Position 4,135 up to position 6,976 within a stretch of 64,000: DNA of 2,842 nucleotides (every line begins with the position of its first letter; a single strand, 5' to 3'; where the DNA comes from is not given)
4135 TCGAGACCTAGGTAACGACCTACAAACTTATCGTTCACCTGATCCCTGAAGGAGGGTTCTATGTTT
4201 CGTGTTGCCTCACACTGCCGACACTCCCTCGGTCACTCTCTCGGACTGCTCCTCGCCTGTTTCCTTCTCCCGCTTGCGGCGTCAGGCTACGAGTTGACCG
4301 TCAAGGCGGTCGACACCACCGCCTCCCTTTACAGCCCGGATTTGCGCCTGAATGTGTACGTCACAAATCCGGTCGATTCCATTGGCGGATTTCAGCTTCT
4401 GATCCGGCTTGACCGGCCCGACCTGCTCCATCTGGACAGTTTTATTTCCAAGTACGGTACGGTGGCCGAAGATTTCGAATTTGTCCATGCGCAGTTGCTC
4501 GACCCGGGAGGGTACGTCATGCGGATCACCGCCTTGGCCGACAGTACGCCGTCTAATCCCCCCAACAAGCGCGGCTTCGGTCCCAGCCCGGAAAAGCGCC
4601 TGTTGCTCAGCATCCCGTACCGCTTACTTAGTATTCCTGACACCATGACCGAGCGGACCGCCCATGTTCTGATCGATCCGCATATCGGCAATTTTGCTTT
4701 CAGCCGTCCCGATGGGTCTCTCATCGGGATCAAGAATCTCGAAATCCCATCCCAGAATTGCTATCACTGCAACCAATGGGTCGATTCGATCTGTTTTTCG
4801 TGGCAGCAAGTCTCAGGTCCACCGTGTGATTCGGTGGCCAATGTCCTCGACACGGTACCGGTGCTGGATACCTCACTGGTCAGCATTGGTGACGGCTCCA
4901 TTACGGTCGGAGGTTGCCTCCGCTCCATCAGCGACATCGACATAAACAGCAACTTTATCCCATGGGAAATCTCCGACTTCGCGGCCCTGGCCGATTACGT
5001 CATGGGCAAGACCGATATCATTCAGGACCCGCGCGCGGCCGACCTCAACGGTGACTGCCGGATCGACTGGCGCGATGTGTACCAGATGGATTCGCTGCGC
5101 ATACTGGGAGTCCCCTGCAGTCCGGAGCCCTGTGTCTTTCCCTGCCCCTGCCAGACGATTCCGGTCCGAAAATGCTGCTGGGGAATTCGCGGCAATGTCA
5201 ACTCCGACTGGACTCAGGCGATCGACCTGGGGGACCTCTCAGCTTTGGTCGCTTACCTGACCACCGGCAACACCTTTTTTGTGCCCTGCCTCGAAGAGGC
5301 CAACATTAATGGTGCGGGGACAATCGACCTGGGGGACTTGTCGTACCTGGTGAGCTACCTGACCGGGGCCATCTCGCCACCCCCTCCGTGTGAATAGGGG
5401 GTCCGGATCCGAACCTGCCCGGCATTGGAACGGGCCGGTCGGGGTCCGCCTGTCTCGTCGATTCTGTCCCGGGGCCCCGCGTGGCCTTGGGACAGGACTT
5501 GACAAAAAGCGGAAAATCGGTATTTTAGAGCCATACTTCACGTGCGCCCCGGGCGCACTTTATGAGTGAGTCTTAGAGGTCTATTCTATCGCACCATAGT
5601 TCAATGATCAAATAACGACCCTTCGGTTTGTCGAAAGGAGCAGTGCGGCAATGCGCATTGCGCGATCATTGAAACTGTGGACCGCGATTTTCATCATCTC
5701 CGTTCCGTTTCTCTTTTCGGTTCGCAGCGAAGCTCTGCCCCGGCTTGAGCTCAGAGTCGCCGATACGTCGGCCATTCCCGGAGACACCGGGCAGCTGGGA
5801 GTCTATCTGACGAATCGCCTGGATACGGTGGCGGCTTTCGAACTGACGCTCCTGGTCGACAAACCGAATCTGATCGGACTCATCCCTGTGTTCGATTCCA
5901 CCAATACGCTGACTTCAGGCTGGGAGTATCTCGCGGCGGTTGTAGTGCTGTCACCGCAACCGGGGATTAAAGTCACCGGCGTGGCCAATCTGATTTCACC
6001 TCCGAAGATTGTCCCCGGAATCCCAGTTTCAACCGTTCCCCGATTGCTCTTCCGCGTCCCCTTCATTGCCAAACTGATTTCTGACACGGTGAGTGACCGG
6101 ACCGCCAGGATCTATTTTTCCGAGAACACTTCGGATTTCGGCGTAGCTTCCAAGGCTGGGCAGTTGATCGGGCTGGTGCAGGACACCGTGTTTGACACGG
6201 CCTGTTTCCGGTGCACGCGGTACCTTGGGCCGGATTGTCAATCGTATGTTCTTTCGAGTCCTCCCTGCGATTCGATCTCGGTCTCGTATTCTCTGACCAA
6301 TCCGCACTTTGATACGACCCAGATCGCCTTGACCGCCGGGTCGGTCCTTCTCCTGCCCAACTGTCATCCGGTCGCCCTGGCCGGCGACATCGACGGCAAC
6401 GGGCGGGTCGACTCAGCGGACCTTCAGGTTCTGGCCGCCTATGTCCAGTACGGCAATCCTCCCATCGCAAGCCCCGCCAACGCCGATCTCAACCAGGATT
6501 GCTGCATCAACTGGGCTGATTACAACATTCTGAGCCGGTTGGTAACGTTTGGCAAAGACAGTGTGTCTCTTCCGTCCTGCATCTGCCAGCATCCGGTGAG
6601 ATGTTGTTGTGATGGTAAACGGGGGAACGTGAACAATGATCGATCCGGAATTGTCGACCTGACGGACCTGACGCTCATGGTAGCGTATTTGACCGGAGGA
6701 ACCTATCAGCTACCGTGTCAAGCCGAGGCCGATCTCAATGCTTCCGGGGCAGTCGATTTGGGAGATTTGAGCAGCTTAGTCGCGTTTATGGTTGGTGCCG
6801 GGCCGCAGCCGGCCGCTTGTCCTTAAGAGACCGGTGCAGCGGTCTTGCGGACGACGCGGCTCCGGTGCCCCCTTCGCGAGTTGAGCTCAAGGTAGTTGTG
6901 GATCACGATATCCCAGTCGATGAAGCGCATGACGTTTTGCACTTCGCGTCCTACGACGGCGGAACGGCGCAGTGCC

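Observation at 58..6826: Non-cellulosomal cohesin-dockerin module: three paralogous cohesin+double-dockerin secreted proteins next to a dockerin-tagged clan-CD cysteine protease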

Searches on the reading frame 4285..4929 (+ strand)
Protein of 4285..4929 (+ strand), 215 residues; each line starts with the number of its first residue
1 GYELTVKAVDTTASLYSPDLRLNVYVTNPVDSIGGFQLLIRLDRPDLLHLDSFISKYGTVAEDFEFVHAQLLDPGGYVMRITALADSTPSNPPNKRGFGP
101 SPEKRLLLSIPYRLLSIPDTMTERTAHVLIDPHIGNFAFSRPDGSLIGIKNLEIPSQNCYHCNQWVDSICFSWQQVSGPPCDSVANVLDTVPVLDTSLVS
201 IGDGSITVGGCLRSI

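Call 38: search_solved_structures(query=A3, max_evalue=10, show_alignments=2)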
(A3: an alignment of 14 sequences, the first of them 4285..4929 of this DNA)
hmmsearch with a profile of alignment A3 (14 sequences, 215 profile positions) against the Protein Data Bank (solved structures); distinct sequences matched with E-value up to 10: 4.
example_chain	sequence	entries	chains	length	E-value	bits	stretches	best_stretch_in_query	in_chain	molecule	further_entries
8qz4_C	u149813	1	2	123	0.41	13.3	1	110-165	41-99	Nanobody 76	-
5gx8_A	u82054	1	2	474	1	12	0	19-55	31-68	Extracellular solute-binding protein family 1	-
5gub_A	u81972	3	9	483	1.1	11.9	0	19-55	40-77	Extracellular solute-binding protein family 1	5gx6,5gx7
5xs8_A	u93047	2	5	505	1.2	11.7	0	19-55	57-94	Extracellular solute-binding protein family 1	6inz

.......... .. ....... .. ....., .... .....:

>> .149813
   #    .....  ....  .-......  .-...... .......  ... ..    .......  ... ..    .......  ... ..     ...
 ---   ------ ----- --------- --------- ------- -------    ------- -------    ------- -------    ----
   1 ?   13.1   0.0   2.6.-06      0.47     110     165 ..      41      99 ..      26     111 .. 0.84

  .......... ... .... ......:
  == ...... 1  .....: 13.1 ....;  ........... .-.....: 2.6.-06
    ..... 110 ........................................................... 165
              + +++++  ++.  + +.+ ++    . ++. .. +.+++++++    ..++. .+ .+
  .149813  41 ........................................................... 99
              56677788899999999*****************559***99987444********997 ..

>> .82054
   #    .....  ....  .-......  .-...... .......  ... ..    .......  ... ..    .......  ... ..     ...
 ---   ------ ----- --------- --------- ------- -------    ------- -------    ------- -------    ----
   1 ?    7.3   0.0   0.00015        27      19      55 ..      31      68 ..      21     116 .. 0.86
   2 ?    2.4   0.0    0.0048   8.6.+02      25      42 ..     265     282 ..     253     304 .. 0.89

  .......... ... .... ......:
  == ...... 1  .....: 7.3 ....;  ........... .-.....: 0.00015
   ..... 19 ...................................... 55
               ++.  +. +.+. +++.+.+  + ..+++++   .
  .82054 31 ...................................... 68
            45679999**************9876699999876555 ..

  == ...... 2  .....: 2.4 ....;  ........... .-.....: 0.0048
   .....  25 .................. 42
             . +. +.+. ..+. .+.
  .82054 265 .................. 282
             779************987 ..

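Call 47: search_protein_representatives(alignment_id=A3)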
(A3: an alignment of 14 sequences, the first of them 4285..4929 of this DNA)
Query: 14 sequences, 215 profile positions. Proteins with E-value up to 0.001 (for the whole library): 429; up to 1e-10: 339; up to 1e-30: 218. The best 150 are listed.
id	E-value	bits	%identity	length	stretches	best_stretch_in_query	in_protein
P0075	1.0e-127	440.2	-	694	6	46-214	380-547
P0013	2.5e-83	295.1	-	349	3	42-211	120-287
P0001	3.3e-79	281.6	-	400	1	2-213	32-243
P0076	9.0e-79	280.2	-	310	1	4-211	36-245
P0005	4.8e-78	277.8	-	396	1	2-214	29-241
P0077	1.7e-76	272.7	-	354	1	2-210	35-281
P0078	7.8e-75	267.3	-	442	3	48-214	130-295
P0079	5.4e-73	261.3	-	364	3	52-212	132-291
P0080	2.9e-71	255.7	-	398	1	2-214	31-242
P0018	6.0e-71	254.6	-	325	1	2-212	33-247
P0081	6.4e-71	254.5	-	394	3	50-209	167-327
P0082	1.2e-69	250.4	-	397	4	51-209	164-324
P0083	1.6e-67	243.5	-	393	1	2-214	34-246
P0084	1.8e-67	243.3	-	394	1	2-214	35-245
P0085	2.3e-67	242.9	-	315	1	2-208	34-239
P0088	3.8e-65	235.7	-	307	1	2-208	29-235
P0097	5.5e-62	225.3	-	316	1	2-212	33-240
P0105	3.9e-60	219.3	-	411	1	3-208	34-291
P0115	3.8e-58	212.8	-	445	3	50-208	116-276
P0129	2.8e-55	203.4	-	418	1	10-210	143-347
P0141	9.1e-53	195.2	-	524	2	3-208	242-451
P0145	3.5e-52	193.3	-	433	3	51-208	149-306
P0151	3.1e-51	190.2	-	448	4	50-195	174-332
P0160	8.6e-50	185.5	-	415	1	2-211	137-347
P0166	3.4e-49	183.5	-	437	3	54-214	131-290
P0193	8.1e-45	169.2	-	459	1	2-208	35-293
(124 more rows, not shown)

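Call 52: list_cluster_members(proteins=[P0076, P0077, P0081, P0085, P0088, P0097, P0105, P0141, P0075, P0129])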
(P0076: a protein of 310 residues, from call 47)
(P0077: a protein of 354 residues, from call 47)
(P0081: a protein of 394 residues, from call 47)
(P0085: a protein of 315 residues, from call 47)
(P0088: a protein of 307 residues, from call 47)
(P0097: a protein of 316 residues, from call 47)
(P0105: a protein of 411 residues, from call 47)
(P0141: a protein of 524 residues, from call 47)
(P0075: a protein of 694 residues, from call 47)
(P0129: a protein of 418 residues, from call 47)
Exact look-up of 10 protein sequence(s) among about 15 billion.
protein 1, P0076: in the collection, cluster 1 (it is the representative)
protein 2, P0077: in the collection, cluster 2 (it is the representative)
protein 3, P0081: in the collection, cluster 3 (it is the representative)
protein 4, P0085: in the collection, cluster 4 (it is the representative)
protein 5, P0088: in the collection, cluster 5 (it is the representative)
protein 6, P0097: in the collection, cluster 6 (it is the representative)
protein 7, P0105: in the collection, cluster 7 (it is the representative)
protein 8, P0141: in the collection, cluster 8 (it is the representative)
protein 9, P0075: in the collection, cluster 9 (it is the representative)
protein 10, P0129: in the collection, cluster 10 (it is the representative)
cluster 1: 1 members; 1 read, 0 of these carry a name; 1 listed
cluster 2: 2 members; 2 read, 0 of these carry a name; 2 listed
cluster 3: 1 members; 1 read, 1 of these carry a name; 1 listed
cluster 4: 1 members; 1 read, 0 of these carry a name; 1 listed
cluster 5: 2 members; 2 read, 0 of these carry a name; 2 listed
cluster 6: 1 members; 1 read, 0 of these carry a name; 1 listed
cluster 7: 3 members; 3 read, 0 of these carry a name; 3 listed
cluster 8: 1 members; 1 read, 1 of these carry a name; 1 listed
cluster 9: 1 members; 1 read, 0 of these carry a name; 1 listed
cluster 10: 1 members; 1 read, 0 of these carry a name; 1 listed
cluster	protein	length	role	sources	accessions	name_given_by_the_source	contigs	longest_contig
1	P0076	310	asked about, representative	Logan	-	-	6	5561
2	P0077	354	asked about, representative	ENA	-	-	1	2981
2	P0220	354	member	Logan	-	-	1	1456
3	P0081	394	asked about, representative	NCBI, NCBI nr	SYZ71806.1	exported hypothetical protein [Candidatus Zixiibacteriota bacterium] | exported hypothetical protein [candidate division Zixibacteria bacterium]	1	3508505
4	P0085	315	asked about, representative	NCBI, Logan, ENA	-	-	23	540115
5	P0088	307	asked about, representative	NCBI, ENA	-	-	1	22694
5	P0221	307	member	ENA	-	-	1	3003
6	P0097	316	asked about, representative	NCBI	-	-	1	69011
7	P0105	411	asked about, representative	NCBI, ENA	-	-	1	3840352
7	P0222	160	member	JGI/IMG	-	-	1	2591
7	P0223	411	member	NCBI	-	-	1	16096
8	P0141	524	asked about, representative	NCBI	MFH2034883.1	MAG: dockerin type I repeat-containing protein [Candidatus Zixiibacteriota bacterium]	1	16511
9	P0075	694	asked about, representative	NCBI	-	-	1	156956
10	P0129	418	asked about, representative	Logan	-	-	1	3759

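Call 69: search_protein_families(library=pfam, proteins=[P0075, P0141, P0129, P0160, P0193, P0151, P0115, P0078, P0145, P0166], max_evalue=0.01)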
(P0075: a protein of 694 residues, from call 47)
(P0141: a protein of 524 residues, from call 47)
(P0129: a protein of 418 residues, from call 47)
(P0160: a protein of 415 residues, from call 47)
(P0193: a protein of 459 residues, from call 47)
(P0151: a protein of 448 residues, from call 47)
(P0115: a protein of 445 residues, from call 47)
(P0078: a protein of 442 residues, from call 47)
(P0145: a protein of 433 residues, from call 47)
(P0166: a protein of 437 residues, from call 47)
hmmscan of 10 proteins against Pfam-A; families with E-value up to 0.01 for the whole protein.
P0075 (694 aa): 1 family
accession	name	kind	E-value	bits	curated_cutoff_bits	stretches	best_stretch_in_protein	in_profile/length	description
PF00404.24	Dockerin_1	-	0.0041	17.7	22.9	0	549-599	1-52/57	Dockerin type I domain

P0141 (524 aa): 2 families
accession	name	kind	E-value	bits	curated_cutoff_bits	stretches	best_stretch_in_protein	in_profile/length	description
PF00404.24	Dockerin_1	-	1.4e-07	32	22.9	1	457-510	2-56/57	Dockerin type I domain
PF00963.24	Cohesin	-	0.00072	20.2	24.1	1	34-90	2-58/139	Cohesin domain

P0129 (418 aa): 1 family
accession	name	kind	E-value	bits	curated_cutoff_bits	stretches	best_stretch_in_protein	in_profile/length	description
PF00404.24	Dockerin_1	-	9e-05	23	22.9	1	355-405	7-56/57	Dockerin type I domain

P0160 (415 aa): 0 families

P0193 (459 aa): 1 family
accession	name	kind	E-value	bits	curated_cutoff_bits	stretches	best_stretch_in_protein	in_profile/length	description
PF05345.18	He_PIG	-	0.0028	18.5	24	1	299-374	3-84/96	Putative Ig domain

P0151 (448 aa): 1 family
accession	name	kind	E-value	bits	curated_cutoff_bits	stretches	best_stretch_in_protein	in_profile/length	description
PF00404.24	Dockerin_1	-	0.00039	21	22.9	1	390-435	10-55/57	Dockerin type I domain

P0115 (445 aa): 0 families

P0078 (442 aa): 1 family
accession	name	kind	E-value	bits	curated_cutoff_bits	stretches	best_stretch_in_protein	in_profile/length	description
PF00404.24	Dockerin_1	-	5.4e-09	36.6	22.9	1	374-421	2-50/57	Dockerin type I domain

P0145 (433 aa): 0 families

P0166 (437 aa): 1 family
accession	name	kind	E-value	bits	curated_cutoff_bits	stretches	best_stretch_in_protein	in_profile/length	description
PF00404.24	Dockerin_1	-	0.0077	16.8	22.9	0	292-342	1-52/57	Dockerin type I domain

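Call 81: find_encoding_contigs(protein=P0085, flank=8000, max_places=2)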
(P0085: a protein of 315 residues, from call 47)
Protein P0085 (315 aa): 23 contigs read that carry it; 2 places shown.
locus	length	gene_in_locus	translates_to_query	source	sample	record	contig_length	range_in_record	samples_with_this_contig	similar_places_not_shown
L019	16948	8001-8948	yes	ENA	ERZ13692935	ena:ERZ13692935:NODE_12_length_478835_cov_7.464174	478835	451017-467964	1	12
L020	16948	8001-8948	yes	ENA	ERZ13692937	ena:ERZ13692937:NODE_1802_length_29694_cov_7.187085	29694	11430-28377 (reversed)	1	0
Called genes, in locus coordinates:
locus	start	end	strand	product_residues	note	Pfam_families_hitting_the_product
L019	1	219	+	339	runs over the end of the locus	PF20030:bpMoxR, PF00004:AAA (weak), PF07726:AAA_3, PF07728:AAA_5, PF17863:AAA_lid_2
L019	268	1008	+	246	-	PF27139:Aq_1264_TM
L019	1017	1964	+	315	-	PF01112:Asparaginase_2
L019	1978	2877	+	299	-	PF01882:DUF58, PF13519:VWA_2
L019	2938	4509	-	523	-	PF13517:FG-GAP_3 (faint), PF01839:FG-GAP (faint), PF18962:Por_Secre_tail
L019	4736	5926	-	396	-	PF00753:Lactamase_B, PF19583:ODP, PF00258:Flavodoxin_1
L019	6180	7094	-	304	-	-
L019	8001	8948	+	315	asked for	-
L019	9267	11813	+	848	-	PF13860:FlgD_ig (faint), PF18962:Por_Secre_tail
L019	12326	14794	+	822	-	PF00963:Cohesin (weak), PF05345:He_PIG (faint), PF17963:Big_9 (faint), PF00963:Cohesin (weak), PF13860:FlgD_ig, PF18962:Por_Secre_tail (weak)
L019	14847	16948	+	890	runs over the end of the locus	PF17963:Big_9 (weak), PF00963:Cohesin (weak), PF18962:Por_Secre_tail, PF13860:FlgD_ig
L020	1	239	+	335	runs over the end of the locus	PF20030:bpMoxR, PF00004:AAA (weak), PF07726:AAA_3, PF07728:AAA_5, PF17863:AAA_lid_2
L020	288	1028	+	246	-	PF27139:Aq_1264_TM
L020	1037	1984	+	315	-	PF01112:Asparaginase_2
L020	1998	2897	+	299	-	PF01882:DUF58, PF13519:VWA_2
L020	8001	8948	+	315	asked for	-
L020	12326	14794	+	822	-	PF00963:Cohesin (weak), PF05345:He_PIG (faint), PF17963:Big_9 (faint), PF00963:Cohesin (weak), PF13860:FlgD_ig, PF18962:Por_Secre_tail (weak)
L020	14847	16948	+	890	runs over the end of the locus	PF17963:Big_9 (weak), PF00963:Cohesin (weak), PF18962:Por_Secre_tail, PF13860:FlgD_ig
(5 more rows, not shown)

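Call 82: find_encoding_contigs(protein=P0081, flank=8000, max_places=1)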
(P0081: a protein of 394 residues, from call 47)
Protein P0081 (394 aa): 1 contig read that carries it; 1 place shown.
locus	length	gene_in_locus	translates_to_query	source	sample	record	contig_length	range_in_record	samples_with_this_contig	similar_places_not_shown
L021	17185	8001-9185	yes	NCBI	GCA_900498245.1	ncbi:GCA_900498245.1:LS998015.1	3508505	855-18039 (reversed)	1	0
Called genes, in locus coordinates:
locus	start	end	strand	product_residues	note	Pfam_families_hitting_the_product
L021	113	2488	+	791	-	PF13620:CarboxypepD_reg, PF13715:CarbopepD_reg_2, PF18939:DUF5686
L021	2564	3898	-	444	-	PF00115:COX1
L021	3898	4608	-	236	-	PF02433:FixO (faint), PF00034:Cytochrom_C, PF22085:NorB_cytochrome_c-like (weak), PF00034:Cytochrom_C, PF13442:Cytochrome_CBB3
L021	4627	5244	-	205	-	PF01814:Hemerythrin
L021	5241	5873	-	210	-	PF20046:DUF6448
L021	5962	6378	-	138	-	PF02082:Rrf2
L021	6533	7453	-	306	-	-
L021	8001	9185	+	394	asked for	PF00404:Dockerin_1 (weak)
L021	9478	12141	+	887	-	PF18962:Por_Secre_tail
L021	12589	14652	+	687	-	PF05345:He_PIG (faint), PF17963:Big_9 (faint), PF18962:Por_Secre_tail (faint), PF13860:FlgD_ig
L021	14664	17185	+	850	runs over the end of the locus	PF00963:Cohesin (faint), PF17963:Big_9 (faint), PF13585:CHU_C (weak), PF13860:FlgD_ig, PF18962:Por_Secre_tail (weak)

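Call 85: search_protein_families(library=pfam, proteins=[L019:9267-11813:+, L019:12326-14794:+, L019:14847-16946:+, L021:9478-12141:+, L021:12589-14652:+, L021:14664-17183:+], max_evalue=0.01)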
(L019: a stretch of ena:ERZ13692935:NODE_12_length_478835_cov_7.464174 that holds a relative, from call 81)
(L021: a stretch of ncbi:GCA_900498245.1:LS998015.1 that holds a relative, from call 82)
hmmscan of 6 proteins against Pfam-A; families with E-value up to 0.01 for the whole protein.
L019:9267-11813:+ (848 aa): 2 families
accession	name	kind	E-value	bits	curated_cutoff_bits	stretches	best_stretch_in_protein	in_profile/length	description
PF18962.6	Por_Secre_tail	-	2e-11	44.5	27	1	771-845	2-74/75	Secretion system C-terminal sorting domain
PF13860.13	FlgD_ig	-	2e-05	24.9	27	1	780-836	11-76/79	FlgD Ig-like domain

L019:12326-14794:+ (822 aa): 7 families
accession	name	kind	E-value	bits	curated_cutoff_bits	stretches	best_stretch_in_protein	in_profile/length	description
PF00963.24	Cohesin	-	2e-14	54.4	24.1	2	46-155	5-115/139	Cohesin domain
PF17963.7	Big_9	-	1.3e-09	39.2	23.6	2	191-276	2-81/89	Bacterial Ig domain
PF13860.13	FlgD_ig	-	3e-09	37.1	27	1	748-810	11-76/79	FlgD Ig-like domain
PF05345.18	He_PIG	-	4.3e-08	33.9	24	1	291-368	2-87/96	Putative Ig domain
PF18962.6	Por_Secre_tail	-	2.9e-06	27.9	27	1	739-819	2-74/75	Secretion system C-terminal sorting domain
PF17892.7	Cadherin_5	-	0.00081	19.6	26.5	1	193-279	6-92/98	Cadherin-like domain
PF13585.12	CHU_C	-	0.0047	17.5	27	0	755-813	25-76/86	CHU_C Type IX secretion signal domain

L019:14847-16946:+ (700 aa): 2 families
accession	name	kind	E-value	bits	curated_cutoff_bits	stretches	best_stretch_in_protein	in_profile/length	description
PF17963.7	Big_9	-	4.7e-07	31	23.6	1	339-435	1-89/89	Bacterial Ig domain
PF17892.7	Cadherin_5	-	0.0032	17.7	26.5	1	364-434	29-95/98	Cadherin-like domain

L021:9478-12141:+ (887 aa): 5 families
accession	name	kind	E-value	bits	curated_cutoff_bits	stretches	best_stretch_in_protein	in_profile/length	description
PF18962.6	Por_Secre_tail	-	2.2e-10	41.1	27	1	810-883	2-73/75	Secretion system C-terminal sorting domain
PF17963.7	Big_9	-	0.00021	22.6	23.6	1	295-372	1-79/89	Bacterial Ig domain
PF13860.13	FlgD_ig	-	0.00022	21.6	27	1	826-874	21-75/79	FlgD Ig-like domain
PF19077.6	Big_13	-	0.0012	19.7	27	1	331-372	44-88/102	Bacterial Ig-like domain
PF13585.12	CHU_C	-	0.0057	17.2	27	0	819-874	19-72/86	CHU_C Type IX secretion signal domain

L021:12589-14652:+ (687 aa): 7 families
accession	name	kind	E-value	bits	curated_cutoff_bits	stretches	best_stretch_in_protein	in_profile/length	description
PF17963.7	Big_9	-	5.2e-10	40.5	23.6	1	152-236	3-88/89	Bacterial Ig domain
PF13860.13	FlgD_ig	-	1.3e-09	38.3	27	1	613-675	11-76/79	FlgD Ig-like domain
PF05345.18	He_PIG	-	3e-06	28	24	1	153-237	2-94/96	Putative Ig domain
PF00963.24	Cohesin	-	3.1e-05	24.6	24.1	1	245-348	2-102/139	Cohesin domain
PF18911.6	PKD_4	-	7e-05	23.2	27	0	150-233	1-79/85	PKD domain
PF18962.6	Por_Secre_tail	-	0.00011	22.8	27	1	604-684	2-74/75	Secretion system C-terminal sorting domain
PF13585.12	CHU_C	-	0.00093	19.7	27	1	623-675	28-73/86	CHU_C Type IX secretion signal domain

L021:14664-17183:+ (840 aa): 7 families
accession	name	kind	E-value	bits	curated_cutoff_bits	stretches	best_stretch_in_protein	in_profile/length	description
PF00963.24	Cohesin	-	2.9e-09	37.7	24.1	1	642-732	27-117/139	Cohesin domain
PF13860.13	FlgD_ig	-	3.7e-08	33.7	27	1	785-834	23-72/79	FlgD Ig-like domain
PF17963.7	Big_9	-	1.8e-05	26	23.6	1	289-379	1-84/89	Bacterial Ig domain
PF05345.18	He_PIG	-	4e-05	24.4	24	1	292-387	1-96/96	Putative Ig domain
PF13585.12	CHU_C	-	5.1e-05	23.8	27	1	774-837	18-72/86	CHU_C Type IX secretion signal domain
PF00404.24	Dockerin_1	-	0.00013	22.6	22.9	1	543-599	1-57/57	Dockerin type I domain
PF18962.6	Por_Secre_tail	-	0.0052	17.5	27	0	762-800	2-35/75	Secretion system C-terminal sorting domain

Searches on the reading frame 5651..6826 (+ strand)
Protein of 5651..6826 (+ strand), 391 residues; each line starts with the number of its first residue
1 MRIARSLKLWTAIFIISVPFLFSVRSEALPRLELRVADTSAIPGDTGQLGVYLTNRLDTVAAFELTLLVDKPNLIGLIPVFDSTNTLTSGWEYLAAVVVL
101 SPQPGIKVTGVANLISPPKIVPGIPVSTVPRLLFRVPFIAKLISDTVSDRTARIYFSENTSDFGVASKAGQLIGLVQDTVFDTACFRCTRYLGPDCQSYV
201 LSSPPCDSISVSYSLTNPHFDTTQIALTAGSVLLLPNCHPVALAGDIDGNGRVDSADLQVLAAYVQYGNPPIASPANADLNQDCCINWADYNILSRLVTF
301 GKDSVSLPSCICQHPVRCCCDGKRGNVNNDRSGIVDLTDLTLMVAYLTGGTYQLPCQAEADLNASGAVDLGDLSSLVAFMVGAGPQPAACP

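Call 3: search_protein_families(library=pfam, proteins=[window:5651-6826:+], max_evalue=1)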
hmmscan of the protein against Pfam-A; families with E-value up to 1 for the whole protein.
window:5651-6826:+ (391 aa): 3 families
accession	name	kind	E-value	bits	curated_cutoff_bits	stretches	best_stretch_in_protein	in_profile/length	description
PF00404.24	Dockerin_1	-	2.2e-13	50.6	22.9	2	244-297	1-55/57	Dockerin type I domain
PF00036.39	EF-hand_1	-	0.014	15.3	25.4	0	246-260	10-24/29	EF hand domain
PF13202.12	EF-hand_5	-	0.7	9.9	25.9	0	246-260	9-23/25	EF hand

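Call 4: search_protein_families(library=ncbifam, proteins=[window:5651-6826:+], max_evalue=1)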
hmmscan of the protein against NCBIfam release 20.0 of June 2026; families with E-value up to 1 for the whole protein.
window:5651-6826:+ (391 aa): 2 families
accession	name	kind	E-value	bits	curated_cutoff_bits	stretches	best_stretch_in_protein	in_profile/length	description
NF049990.1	CellobisidaseCelK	equivalog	7.4e-05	21.1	1700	1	242-299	827-883/889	cellulose 1,4-beta-cellobiosidase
NF045500.1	Omp28_seleno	equivalog_domain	0.026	13.9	200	1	325-380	322-375/377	Omp28-related selenoprotein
